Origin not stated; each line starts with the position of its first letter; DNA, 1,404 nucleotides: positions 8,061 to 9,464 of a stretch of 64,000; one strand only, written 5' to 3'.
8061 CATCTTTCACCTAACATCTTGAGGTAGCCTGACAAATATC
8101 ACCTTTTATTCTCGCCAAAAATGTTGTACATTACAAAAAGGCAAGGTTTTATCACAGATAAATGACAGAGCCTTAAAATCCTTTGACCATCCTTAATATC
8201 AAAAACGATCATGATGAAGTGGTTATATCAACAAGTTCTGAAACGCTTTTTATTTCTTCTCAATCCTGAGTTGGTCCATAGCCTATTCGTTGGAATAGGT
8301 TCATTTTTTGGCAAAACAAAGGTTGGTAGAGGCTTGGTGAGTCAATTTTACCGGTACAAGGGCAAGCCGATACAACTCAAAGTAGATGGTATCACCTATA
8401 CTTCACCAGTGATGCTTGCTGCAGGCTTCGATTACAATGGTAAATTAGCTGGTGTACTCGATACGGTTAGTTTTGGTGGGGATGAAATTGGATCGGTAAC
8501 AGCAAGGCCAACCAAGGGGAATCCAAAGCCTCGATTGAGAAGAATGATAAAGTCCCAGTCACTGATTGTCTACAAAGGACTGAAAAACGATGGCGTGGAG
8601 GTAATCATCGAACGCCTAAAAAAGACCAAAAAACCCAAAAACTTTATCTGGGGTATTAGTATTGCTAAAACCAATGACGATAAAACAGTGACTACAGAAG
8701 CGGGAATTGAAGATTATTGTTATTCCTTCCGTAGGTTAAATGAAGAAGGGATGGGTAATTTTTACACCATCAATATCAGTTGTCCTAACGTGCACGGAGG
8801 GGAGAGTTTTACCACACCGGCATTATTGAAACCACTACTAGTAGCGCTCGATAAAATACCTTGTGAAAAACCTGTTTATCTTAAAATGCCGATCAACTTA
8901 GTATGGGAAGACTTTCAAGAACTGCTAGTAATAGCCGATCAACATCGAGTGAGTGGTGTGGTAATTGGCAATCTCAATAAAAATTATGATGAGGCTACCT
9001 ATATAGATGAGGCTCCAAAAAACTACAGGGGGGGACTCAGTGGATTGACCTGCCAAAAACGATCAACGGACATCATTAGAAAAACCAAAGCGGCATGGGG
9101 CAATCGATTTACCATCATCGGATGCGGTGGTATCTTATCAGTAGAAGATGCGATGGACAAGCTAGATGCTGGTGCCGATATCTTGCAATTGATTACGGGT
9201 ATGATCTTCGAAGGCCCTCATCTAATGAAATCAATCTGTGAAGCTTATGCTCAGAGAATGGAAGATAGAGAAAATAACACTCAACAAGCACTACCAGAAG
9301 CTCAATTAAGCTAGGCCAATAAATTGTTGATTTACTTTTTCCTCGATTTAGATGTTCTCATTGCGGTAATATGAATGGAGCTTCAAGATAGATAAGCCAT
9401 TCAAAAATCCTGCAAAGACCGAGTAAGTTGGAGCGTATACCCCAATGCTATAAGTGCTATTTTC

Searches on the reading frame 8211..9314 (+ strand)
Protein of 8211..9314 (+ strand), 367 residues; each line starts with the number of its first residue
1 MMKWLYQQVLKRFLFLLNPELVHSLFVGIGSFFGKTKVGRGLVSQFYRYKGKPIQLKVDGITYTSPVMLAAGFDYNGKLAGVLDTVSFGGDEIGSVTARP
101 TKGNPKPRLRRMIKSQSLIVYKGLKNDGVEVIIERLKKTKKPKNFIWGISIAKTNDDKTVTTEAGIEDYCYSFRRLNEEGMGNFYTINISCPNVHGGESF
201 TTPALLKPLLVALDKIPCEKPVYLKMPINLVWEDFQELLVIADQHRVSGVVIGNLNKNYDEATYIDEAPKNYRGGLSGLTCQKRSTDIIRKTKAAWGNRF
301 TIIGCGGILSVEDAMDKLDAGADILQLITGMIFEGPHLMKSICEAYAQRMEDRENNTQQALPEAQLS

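Call 5: search_protein_families(library=pfam, proteins=[window:8211-9314:+], max_evalue=0.01)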
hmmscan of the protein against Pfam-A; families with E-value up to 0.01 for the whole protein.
window:8211-9314:+ (367 aa): 1 family
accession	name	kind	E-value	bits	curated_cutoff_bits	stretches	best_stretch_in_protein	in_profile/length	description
PF01180.27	DHO_dh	-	1.4e-54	185.7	27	1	56-350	4-291/291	Dihydroorotate dehydrogenase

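Call 51: find_related_loci(query=window:8211-9311:+, collection=genome_contigs, flank=10000)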
Query window:8211-9311:+ (367 aa) in genome_contigs; peptide patterns used: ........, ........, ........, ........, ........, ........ (x = any residue, [..] = any of these).
78 stretches matched a pattern; 25 encode a relative of the query (tblastn E <= 1e-3); 25 distinct loci.
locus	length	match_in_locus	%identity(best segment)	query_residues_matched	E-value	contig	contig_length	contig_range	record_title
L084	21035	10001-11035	81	1-345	0e+0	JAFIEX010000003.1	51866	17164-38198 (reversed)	MAG: Crocinitomicaceae bacterium isolate BM_Day4_Bin.3 NODE_249_length_51866_cov_5.524946, whole genome shotgun sequence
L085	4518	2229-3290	65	1-355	9e-163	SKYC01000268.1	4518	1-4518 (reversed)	MAG: Saprospiraceae bacterium isolate CSSed162cmB_271 CSSed16-2cmB-104535, whole genome shotgun sequence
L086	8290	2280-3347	65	1-366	7e-156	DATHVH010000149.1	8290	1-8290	MAG TPA_asm: Anditalea sp. isolate SMAG_U16128 k141_1538293, whole genome shotgun sequence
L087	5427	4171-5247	63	1-359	3e-157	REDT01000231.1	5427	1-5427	MAG: Balneolaceae bacterium isolate GEM2.Bin42 NODE_24455_length_5427_cov_11.3541, whole genome shotgun sequence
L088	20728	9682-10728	67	1-349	8e-152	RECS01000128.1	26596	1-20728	MAG: Saprospirales bacterium isolate DLM2.Bin58 NODE_2078_length_26596_cov_19.4304, whole genome shotgun sequence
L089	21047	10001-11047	58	1-349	3e-139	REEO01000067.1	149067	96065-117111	MAG: Saprospirales bacterium isolate PLM2.Bin40 NODE_26_length_149067_cov_7.55416, whole genome shotgun sequence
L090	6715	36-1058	56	5-344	1e-129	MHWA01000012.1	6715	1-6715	MAG: Candidatus Zambryskibacteria bacterium RIFCSPLOWO2_01_FULL_35_19 rifcsplowo2_01_scaffold_32399, whole genome shotgu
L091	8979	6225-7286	54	1-349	6e-126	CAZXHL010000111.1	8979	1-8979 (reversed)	MAG TPA_asm: uncultured Bacteriovorax sp. isolate SRP118108_co1_485 genome assembly, contig: NODE_8024_length_8979_cov_5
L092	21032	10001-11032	55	2-344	6e-126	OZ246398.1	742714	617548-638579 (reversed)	MAG: uncultured Candidatus Saccharibacteria bacterium isolate SRP292972_co1_38 genome assembly, chromosome: 1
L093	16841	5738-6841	49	2-362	6e-121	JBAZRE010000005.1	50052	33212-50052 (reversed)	MAG: Candidatus Paceibacterota bacterium isolate SO_2017_GW1_140 NODE_3461_length_50052_cov_1.450936_OW334_2017, whole g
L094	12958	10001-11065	52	1-355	2e-120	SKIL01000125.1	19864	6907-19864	MAG: Bacteriovoracaceae bacterium isolate CSBr16_61 CSBr16-2108, whole genome shotgun sequence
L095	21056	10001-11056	54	1-351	2e-119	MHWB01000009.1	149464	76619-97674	MAG: Candidatus Zambryskibacteria bacterium RIFCSPLOWO2_01_FULL_39_39 rifcsplowo2_01_scaffold_38, whole genome shotgun s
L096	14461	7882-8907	56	5-346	5e-127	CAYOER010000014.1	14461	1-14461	MAG TPA_asm: uncultured Candidatus Saccharibacteria bacterium isolate SRP062349_co2_94 genome assembly, contig: NODE_227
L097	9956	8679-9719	52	5-348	1e-113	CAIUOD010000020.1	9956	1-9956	Candidatus Adlerbacteria bacterium isolate MJ-time_bin-4889 genome assembly, contig: bin-4889:20/41, whole genome shotgu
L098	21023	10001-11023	56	5-345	4e-131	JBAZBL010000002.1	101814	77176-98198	MAG: Candidatus Paceibacterota bacterium isolate SO_2017_GW1_111 NODE_1353_length_101814_cov_1.497045_OW334_2017, whole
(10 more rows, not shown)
